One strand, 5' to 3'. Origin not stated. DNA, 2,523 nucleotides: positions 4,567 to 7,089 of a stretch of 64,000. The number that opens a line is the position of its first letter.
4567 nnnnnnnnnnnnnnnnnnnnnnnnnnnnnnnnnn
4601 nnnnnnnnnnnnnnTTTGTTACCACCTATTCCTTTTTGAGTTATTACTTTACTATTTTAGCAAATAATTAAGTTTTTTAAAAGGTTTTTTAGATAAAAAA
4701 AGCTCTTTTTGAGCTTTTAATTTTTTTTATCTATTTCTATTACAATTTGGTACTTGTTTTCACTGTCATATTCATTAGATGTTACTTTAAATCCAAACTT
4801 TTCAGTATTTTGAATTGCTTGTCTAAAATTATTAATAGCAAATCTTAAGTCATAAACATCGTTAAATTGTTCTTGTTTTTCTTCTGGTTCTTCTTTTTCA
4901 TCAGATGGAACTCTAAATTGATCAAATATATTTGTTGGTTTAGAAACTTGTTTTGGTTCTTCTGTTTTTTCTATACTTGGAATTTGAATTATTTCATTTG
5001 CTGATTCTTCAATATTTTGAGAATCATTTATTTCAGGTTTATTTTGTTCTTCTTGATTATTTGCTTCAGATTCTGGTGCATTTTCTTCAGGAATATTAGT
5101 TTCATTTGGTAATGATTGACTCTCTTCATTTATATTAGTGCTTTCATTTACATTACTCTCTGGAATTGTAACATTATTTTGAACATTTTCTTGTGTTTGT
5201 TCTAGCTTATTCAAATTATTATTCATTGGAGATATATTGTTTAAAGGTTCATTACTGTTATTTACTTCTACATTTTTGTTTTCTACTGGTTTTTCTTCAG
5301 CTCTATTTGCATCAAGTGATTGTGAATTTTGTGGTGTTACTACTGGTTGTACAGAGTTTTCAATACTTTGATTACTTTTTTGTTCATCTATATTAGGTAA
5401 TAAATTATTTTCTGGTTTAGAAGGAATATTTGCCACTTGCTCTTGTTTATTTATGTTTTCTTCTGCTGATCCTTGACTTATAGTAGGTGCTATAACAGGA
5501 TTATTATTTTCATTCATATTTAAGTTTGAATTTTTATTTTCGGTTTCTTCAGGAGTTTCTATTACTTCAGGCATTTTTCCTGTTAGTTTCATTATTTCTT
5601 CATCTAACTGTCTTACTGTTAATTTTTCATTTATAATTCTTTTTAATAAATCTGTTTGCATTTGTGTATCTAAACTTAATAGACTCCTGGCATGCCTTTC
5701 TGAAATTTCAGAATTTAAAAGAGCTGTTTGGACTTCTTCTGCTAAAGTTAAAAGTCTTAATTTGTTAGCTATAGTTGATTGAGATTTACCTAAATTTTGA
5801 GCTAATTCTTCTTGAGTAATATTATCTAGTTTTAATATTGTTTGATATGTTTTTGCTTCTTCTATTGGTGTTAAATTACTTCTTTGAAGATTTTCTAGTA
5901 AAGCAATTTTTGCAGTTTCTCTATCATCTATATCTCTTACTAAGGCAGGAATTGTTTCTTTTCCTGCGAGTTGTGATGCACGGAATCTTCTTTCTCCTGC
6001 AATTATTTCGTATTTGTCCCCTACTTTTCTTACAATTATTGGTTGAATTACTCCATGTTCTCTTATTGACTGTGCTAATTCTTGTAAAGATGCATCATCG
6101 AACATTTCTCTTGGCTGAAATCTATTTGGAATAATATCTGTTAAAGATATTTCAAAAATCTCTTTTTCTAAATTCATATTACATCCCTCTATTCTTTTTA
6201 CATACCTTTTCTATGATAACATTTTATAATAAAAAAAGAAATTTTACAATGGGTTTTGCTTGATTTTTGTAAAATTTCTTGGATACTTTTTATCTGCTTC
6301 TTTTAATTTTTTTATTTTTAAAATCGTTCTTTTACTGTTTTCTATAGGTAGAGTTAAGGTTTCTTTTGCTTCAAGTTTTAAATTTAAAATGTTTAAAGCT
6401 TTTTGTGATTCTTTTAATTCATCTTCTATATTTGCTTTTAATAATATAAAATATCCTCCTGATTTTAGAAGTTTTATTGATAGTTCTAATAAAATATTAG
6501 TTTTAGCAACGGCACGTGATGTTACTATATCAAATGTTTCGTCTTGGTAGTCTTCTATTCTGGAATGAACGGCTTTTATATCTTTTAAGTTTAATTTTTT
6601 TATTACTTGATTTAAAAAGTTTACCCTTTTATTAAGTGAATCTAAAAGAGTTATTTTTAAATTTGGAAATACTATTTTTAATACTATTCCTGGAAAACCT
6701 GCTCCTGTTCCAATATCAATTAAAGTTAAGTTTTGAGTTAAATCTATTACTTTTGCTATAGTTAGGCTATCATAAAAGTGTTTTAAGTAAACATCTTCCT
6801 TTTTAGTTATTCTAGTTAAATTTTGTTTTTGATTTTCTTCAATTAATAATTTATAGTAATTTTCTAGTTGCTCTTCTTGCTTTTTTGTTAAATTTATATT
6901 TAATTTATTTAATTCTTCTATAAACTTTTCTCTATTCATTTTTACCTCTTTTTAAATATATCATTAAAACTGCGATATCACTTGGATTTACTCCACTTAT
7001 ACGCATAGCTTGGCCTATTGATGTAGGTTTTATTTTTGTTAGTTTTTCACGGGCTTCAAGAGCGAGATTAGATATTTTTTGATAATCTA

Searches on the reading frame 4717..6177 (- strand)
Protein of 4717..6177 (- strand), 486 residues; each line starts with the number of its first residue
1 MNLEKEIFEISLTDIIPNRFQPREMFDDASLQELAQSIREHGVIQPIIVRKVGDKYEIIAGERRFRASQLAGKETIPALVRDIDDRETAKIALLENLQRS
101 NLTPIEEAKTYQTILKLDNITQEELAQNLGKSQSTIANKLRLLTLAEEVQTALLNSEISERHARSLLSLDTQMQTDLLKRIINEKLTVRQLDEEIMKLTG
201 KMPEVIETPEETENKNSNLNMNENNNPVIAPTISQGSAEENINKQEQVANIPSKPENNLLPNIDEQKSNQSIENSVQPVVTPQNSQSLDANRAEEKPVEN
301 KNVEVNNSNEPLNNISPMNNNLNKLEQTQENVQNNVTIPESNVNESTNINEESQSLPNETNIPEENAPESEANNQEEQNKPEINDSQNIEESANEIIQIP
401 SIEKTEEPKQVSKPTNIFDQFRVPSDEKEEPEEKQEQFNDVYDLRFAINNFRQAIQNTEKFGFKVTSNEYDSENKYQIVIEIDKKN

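Call 13: search_protein_families(library=ncbifam, proteins=[window:4717-6177:-])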
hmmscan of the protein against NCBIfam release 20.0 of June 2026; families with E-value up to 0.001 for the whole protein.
window:4717-6177:- (486 aa): 7 families
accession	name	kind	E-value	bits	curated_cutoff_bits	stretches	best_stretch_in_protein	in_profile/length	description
TIGR04285.1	nucleoid_noc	exception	1.6e-88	296.3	315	2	7-232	2-221/255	nucleoid occlusion protein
TIGR00180.1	parB_part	domain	7.8e-55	185.5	58.45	1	5-182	3-186/186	ParB/RepB/Spo0J family partition protein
TIGR03734.1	PRTRC_parB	hypoth_equivalog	3.2e-44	151.4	278.6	1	21-206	7-197/555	PRTRC system ParB family protein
TIGR03454.1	partition_RepB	equivalog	2.4e-16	60.1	201.5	1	6-142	63-200/325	plasmid partitioning protein RepB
NF010406.0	PRK13832.1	subfamily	2.8e-12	46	640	1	28-144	26-143/578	plasmid partitioning protein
NF010440.0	PRK13866.1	equivalog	7.2e-08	32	522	1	28-109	87-170/336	plasmid partitioning protein RepB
NF053625.1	SerKinSerKArch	equivalog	2.8e-05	23.4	380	1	18-87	22-94/244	ADP-dependent L-serine kinase SerK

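Call 19: search_solved_structures(query=window:4717-6177:-, show_alignments=3, max_evalue=1e-10)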
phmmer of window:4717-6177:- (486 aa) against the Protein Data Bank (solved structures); distinct sequences matched with E-value up to 1e-10: 13.
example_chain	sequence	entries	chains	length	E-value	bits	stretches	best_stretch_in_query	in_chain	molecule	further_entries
7ng0_A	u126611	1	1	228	1.6e-61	212.2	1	6-199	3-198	Nucleoid occlusion protein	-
7nfu_A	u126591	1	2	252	4.9e-61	210.6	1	5-199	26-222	Nucleoid occlusion protein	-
7ol9_A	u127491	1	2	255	2.4e-56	195.1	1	4-199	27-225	Nucleoid occlusion protein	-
6sdk_A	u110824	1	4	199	7.3e-53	183.7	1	7-198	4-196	Stage 0 sporulation protein J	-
1vz0_A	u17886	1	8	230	1.3e-50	176.3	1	9-192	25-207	Chromosome-partitioning protein Spo0J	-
4umk_A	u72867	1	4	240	3.3e-48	168.3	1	6-193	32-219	PROBABLE CHROMOSOME-PARTITIONING PROTEIN PARB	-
7bnk_A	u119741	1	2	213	5.8e-45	157.6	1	9-195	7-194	ParB family protein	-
7bnr_A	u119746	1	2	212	3.4e-44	155.1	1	10-195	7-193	ParB family protein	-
7o0n_A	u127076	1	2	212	3.6e-44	155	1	9-195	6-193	ParB family protein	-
6t1f_A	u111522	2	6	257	1.6e-39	139.8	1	17-193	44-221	Chromosome-partitioning protein ParB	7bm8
6y93_A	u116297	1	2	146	2.4e-27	99.6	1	87-199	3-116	Nucleoid occlusion protein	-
6s6h_A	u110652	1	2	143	1.6e-16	63.9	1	90-193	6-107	Chromosome-partitioning protein ParB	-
8qa8_A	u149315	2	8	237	6.1e-13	52.2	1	22-155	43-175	Transcriptional repressor protein KorB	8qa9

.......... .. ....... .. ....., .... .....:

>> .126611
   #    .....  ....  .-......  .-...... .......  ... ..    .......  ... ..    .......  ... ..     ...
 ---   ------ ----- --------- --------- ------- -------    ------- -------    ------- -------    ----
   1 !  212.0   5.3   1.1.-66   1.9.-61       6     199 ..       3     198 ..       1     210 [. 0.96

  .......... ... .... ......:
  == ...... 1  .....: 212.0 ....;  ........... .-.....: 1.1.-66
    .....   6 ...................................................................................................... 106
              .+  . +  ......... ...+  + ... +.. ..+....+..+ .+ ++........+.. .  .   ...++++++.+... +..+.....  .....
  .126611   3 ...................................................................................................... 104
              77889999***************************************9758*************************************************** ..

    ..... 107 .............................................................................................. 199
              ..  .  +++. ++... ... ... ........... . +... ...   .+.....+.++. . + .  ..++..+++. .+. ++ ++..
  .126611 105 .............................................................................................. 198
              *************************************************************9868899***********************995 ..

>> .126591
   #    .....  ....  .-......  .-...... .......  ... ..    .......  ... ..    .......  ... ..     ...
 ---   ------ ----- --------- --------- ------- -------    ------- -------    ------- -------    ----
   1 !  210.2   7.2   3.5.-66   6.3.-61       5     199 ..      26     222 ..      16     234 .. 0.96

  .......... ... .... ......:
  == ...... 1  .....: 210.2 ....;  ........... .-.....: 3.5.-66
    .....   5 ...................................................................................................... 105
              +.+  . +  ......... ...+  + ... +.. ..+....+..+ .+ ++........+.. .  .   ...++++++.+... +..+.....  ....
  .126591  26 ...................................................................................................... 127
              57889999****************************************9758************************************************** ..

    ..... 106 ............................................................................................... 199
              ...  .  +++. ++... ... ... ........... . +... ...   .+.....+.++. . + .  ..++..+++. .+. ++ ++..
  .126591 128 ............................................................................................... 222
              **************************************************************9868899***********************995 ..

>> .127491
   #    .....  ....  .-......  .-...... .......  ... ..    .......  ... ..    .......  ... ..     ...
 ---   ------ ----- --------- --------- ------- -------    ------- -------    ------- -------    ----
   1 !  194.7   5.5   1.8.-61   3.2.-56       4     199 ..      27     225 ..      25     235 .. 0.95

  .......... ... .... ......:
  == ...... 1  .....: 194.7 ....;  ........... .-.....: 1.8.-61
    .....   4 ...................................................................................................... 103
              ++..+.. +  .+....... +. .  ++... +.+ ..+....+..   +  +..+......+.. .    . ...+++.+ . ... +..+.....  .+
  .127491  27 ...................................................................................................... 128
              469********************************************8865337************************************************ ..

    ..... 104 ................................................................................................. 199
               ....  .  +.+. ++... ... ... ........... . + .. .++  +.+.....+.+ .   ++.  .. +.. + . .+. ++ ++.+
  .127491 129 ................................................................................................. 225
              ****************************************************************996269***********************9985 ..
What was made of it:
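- On Noc (nucleoid occlusion protein): The residues are Q, K, T, R (call 19).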

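Call 22: search_protein_families(library=pfam, proteins=[window:4717-6177:-], max_evalue=0.01)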
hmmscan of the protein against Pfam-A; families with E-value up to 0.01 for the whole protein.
window:4717-6177:- (486 aa): 5 families
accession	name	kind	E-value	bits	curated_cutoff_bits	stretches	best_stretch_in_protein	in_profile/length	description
PF02195.25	ParB_N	-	9.1e-37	125.4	26.3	1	6-98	2-95/95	ParB N-terminal domain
PF17762.8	HTH_ParB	-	1e-31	109.6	22.6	1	101-198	2-100/102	ParB HTH domain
PF01978.25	TrmB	-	0.00044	20.5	25.6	1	107-147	10-50/68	Sugar-specific transcriptional regulator TrmB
PF01381.28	HTH_3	-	0.0016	18.9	23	1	115-137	5-27/55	Helix-turn-helix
PF08535.16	KorB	-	0.0098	16.3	22.3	0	118-159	2-42/89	KorB domain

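Call 41: list_cluster_members(proteins=[P0010, P0023, P0033, P0035, P0052, P0075, P0092, P0098, P0113, window:4717-6177:-])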
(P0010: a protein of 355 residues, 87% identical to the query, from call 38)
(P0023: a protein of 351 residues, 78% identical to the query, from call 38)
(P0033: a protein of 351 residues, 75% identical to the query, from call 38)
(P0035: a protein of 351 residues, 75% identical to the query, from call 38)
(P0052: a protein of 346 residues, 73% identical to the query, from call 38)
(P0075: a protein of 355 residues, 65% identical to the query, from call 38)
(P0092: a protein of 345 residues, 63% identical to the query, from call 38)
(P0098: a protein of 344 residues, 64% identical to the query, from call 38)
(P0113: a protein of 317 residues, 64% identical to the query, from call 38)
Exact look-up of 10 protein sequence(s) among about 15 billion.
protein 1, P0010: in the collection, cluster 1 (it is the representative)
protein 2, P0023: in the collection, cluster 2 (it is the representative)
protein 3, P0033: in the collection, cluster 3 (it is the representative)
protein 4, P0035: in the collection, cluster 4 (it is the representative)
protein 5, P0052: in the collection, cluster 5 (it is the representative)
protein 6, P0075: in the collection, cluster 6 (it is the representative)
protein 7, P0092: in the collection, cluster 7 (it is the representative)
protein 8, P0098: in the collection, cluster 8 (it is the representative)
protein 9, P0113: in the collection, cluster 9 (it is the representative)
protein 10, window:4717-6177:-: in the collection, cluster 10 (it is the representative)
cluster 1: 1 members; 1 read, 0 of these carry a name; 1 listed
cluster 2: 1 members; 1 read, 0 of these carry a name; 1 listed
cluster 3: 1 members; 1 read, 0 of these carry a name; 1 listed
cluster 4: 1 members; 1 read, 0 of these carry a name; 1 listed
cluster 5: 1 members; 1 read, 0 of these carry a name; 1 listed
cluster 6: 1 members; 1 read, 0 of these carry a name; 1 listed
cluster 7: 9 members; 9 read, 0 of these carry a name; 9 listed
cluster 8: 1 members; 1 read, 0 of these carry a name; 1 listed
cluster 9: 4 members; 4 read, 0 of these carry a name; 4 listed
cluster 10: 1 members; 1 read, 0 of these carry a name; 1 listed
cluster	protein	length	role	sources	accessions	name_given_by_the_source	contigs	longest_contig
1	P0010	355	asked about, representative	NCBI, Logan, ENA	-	-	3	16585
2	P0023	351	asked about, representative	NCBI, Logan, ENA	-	-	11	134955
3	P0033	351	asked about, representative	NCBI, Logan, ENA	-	-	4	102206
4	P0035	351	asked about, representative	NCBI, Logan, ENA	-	-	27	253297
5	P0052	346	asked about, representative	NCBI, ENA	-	-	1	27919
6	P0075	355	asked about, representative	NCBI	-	-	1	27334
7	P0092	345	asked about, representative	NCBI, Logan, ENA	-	-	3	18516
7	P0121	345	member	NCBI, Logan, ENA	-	-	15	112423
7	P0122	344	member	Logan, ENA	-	-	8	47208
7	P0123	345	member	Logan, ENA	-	-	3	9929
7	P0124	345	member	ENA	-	-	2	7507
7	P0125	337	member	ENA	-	-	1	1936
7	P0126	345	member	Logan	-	-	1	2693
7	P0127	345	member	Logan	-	-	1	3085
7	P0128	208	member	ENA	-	-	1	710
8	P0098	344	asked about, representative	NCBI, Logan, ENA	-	-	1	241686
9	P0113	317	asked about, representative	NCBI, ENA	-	-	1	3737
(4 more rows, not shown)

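Call 44: find_encoding_contigs(protein=window:4717-6177:-, flank=10000, max_places=4)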
Protein window:4717-6177:- (486 aa): 2 contigs read that carry it; 2 places shown.
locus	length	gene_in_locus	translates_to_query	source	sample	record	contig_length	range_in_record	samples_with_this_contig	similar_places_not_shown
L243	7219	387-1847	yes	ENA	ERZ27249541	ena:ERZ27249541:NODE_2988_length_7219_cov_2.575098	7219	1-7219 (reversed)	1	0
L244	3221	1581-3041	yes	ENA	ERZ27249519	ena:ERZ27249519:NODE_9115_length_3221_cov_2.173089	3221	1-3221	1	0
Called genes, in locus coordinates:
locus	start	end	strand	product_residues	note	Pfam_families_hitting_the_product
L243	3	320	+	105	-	?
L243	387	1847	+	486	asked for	PF02195:ParB_N, PF17762:HTH_ParB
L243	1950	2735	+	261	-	PF00142:Fer4_NifH (weak), PF01656:CbiA, PF02374:ArsA_ATPase, PF06564:CBP_BcsQ, PF09140:MipZ, PF10609:ParA, PF13614:AAA_31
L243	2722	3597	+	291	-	PF02195:ParB_N, PF17762:HTH_ParB, PF01381:HTH_3 (weak), PF23552:ParB_C (weak)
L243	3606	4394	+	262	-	PF21088:MS_channel_1st, PF00924:MS_channel_2nd, PF21082:MS_channel_3rd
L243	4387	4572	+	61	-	PF06107:DUF951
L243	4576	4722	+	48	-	-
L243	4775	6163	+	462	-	PF03806:ABG_transport, PF03606:DcuC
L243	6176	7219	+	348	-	?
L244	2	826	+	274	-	?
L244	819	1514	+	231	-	PF02527:GidB, PF05175:MTS (weak), PF13847:Methyltransf_31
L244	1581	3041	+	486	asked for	PF02195:ParB_N, PF17762:HTH_ParB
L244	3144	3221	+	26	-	?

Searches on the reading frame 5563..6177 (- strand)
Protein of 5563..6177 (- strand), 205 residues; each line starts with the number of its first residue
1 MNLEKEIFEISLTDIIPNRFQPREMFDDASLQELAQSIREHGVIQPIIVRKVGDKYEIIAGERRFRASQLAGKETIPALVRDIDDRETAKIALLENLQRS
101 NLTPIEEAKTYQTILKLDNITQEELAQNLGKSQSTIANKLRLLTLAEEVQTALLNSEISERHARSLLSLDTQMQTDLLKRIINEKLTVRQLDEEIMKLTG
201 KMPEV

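Call 38: find_homologous_proteins(query=window:5563-6177:-, max_evalue=1e-20)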
Query seq(205 aa) (205 aa): 7981 proteins with E <= 1e-20 among 8000 candidates; the best 120 are listed.
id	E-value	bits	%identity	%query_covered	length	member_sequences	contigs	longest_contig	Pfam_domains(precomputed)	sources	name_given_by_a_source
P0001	4.5e-107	373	90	100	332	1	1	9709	PF17762.9,PF02195.27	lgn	-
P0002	1.2e-104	366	88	100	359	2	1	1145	PF17762.9,PF02195.27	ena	-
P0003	1.3e-103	362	86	100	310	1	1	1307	PF17762.9,PF02195.27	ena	-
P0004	1.7e-103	362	86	100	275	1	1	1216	PF17762.9,PF02195.27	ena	-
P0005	2.2e-103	361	87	100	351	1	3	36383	PF17762.9,PF02195.27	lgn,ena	-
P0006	7.7e-103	360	87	100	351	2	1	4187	PF17762.9,PF02195.27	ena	-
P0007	7.7e-103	360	87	100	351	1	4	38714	PF17762.9,PF02195.27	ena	-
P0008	8.2e-103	360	87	100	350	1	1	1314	PF17762.9,PF02195.27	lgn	-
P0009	9.3e-103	359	87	100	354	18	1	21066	PF17762.9,PF02195.27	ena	-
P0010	1.5e-102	359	87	100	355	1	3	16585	PF17762.9,PF02195.27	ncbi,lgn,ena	-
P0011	1.7e-102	359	87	100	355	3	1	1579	PF17762.9,PF02195.27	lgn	-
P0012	2.6e-102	358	84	100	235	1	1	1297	PF17762.9,PF02195.27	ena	-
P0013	4.3e-102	357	87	99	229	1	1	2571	PF17762.9,PF02195.27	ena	-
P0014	1.6e-101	355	86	100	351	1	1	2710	PF17762.9,PF02195.27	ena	-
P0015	8.2e-101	353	85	99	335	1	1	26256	PF17762.9,PF02195.27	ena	-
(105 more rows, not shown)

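Call 72: search_protein_representatives(protein=window:5563-6177:-)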
Query: 205 residues. Proteins with E-value up to 0.001 (for the whole library): 94140; up to 1e-10: 52899; up to 1e-30: 9379. The best 150 are listed.
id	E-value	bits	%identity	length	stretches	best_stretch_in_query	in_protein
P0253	1.8e-99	347.0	84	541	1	1-204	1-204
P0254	3.4e-99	346.1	83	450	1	1-205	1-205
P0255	8.9e-94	328.5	79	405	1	1-204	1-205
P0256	8.7e-90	315.5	78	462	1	1-202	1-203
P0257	2.0e-88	311.0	75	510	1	1-202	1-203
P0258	4.2e-88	310.0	77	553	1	1-202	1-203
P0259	5.4e-87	306.4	75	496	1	1-201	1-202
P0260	2.4e-86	304.3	74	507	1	1-201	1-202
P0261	3.9e-86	303.6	77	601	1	1-196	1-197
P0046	6.3e-86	302.9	75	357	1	2-202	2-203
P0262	6.8e-86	302.8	73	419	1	1-203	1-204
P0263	5.8e-85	299.8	74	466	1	1-201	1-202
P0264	6.9e-79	280.0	70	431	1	1-197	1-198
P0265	1.1e-76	272.8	67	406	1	4-201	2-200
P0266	1.6e-76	272.3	67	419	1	2-197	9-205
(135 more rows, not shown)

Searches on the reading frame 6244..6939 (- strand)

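Call 13: search_protein_families(library=ncbifam, proteins=[window:6244-6939:-])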
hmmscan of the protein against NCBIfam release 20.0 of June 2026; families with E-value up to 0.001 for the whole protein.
window:6244-6939:- (231 aa): 9 families
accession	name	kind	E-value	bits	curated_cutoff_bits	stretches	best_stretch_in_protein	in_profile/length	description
TIGR00138.1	rsmG_gidB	equivalog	5.1e-52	176.2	99.5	1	25-196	1-173/183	16S rRNA (guanine(527)-N(7))-methyltransferase RsmG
NF006138.0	PRK08287.1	equivalog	3.5e-08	33.5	210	1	60-183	23-145/189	decarboxylating cobalt-precorrin-6B (C(15))-methyltransferase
TIGR03534.1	RF_mod_PrmC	equivalog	3.9e-07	29.8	199.1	1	66-141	85-162/253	peptide chain release factor N(5)-glutamine methyltransferase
TIGR02469.1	CbiT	equivalog_domain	1.6e-06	28.4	78.3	1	64-166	14-120/124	precorrin-6Y C5,15-methyltransferase (decarboxylating) subunit CbiT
TIGR01983.1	UbiG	equivalog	1.1e-05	24.9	102.95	1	58-166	45-151/228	bifunctional 2-polyprenyl-6-hydroxyphenol methylase/3-demethylubiquinol 3-O-methyltransferase UbiG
NF041537.1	ArsM_AhpD_UU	exception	1.6e-05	23.9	510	1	70-180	77-194/345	arsenite methyltransferase/AhpD domain selenoprotein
TIGR00536.1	hemK_fam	subfamily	0.00021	20.4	115.5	1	67-141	112-188/286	HemK family protein methyltransferase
NF008992.0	PRK12335.1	equivalog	0.00039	19.6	303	1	34-144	84-195/289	SAM-dependent methyltransferase TehB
NF001453.0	PRK00312.1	equivalog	0.00095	18.8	188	0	53-165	64-174/217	protein-L-isoaspartate(D-aspartate) O-methyltransferase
